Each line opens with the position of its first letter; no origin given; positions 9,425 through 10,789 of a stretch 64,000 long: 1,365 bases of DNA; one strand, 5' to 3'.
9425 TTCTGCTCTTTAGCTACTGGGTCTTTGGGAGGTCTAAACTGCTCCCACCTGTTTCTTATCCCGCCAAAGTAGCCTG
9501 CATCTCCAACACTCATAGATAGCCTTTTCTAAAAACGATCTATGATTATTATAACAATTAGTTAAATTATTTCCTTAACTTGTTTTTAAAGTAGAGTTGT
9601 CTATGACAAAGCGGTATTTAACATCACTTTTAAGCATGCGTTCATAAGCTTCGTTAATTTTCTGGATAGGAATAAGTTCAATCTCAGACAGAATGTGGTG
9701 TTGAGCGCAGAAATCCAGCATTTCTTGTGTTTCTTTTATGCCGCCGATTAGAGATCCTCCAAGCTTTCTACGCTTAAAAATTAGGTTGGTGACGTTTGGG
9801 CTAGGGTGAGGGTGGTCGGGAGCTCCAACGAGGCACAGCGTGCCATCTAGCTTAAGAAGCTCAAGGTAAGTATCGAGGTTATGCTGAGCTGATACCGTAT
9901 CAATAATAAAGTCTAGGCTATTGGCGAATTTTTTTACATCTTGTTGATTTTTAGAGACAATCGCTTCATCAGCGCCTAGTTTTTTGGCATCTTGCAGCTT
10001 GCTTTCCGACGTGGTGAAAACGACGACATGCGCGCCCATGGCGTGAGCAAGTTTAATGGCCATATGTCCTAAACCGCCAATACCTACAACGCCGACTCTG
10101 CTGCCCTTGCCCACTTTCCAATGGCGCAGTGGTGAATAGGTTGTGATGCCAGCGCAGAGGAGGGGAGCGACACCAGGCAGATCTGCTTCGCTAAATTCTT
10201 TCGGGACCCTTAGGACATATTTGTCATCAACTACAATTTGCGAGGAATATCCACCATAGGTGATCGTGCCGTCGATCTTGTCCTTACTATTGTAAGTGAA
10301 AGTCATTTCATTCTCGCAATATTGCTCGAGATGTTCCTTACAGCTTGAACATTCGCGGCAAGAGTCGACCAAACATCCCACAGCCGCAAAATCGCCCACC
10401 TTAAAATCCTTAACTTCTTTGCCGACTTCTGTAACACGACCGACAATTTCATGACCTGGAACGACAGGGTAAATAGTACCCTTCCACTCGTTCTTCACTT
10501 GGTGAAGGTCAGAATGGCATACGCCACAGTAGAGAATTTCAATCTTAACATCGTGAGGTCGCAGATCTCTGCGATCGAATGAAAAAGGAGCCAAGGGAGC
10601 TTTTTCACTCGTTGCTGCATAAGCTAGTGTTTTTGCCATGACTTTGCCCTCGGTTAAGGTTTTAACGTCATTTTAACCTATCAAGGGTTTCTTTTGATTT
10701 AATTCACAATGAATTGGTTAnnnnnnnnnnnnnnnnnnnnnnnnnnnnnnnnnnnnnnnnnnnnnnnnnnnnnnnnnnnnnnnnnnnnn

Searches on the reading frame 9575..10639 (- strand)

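Call 28: search_protein_families(library=pfam, proteins=[window:9575-10639:-], max_evalue=0.001)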
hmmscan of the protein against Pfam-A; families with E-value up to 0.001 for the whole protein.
window:9575-10639:- (354 aa): 7 families
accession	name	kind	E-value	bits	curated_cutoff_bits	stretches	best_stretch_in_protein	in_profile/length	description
PF00107.32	ADH_zinc_N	-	1.5e-29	103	31.8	1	189-312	1-128/129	Zinc-binding dehydrogenase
PF08240.17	ADH_N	-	8.2e-25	87.5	23.5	1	28-147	2-104/104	Alcohol dehydrogenase GroES-like domain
PF01262.27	AlaDh_PNT_C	-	4.7e-07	29.9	23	1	180-250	29-101/214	Alanine dehydrogenase/PNT, C-terminal domain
PF13602.12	ADH_zinc_N_2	-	8.8e-06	27.1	27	1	221-335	1-123/134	Zinc-binding dehydrogenase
PF03446.21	NAD_binding_2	-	3.3e-05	24.4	21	1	181-259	1-73/161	NAD binding domain of 6-phosphogluconate dehydrogenase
PF02826.25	2-Hacid_dh_C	-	4.4e-05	23.4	25.1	1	178-223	35-80/178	D-isomer specific 2-hydroxyacid dehydrogenase, NAD binding domain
PF22660.2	RS_preATP-grasp-like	-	0.00015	22.5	27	0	181-245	3-66/98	Ribonucleotide synthetase preATP-grasp domain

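Call 83: search_protein_families(library=ncbifam, proteins=[window:9575-10639:-], max_evalue=0.00001)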
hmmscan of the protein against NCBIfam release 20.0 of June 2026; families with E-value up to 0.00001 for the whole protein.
window:9575-10639:- (354 aa): 24 families
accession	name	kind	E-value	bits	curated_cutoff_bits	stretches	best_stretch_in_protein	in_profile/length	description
NF047908.1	AldhRedAhr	equivalog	3e-94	315.6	470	1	1-348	1-335/335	NADPH-dependent aldehyde reductase Ahr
NF006940.0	PRK09422.1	equivalog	1.1e-52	179.1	344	1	23-348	19-335/338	alcohol dehydrogenase AdhP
NF010344.0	PRK13771.1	subfamily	2.8e-44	151.4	349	1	29-347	26-332/334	putative alcohol dehydrogenase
NF041172.1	AcrlCoa_red_Thmprot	equivalog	1.3e-37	129.5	500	1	28-339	25-324/334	acryloyl-CoA reductase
TIGR02822.1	adh_fam_2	subfamily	3e-36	125.1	283.5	1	30-333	29-315/329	zinc-binding alcohol dehydrogenase family protein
TIGR03366.1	HpnZ_proposed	hypoth_equivalog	2.1e-31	109.3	328.1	1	26-274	3-255/315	putative phosphonate catabolism associated alcohol dehydrogenase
TIGR03451.1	mycoS_dep_FDH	equivalog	1.9e-29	102.6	512.9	1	27-276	25-280/358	S-(hydroxymethyl)mycothiol dehydrogenase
TIGR03989.1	Rxyl_3153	subfamily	2.3e-29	102.8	440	1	28-313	26-330/370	NDMA-dependent alcohol dehydrogenase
TIGR02824.1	quinone_pig3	subfamily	3.2e-28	98.7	296.8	1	116-298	79-264/325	putative NAD(P)H quinone oxidoreductase, PIG3 family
NF003808.0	PRK05396.1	equivalog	3.4e-27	95.2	380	1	25-295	22-285/341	L-threonine 3-dehydrogenase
TIGR00692.1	tdh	equivalog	5.8e-27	94.6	458.35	1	25-295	20-284/340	L-threonine 3-dehydrogenase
TIGR03201.1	dearomat_had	equivalog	3.4e-26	92.2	338.65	1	10-345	5-346/349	6-hydroxycyclohex-1-ene-1-carbonyl-CoA dehydrogenase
NF041097.1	keto_inos_dh_IolM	equivalog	3.7e-25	88.4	450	1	27-242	52-271/389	scyllo-inosose 3-dehydrogenase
NF007642.0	PRK10309.1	equivalog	1.8e-21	76.7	550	1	29-234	26-219/347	galactitol-1-phosphate 5-dehydrogenase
NF007375.0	PRK09880.1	equivalog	2.5e-21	75.8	469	1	28-297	27-290/344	L-idonate 5-dehydrogenase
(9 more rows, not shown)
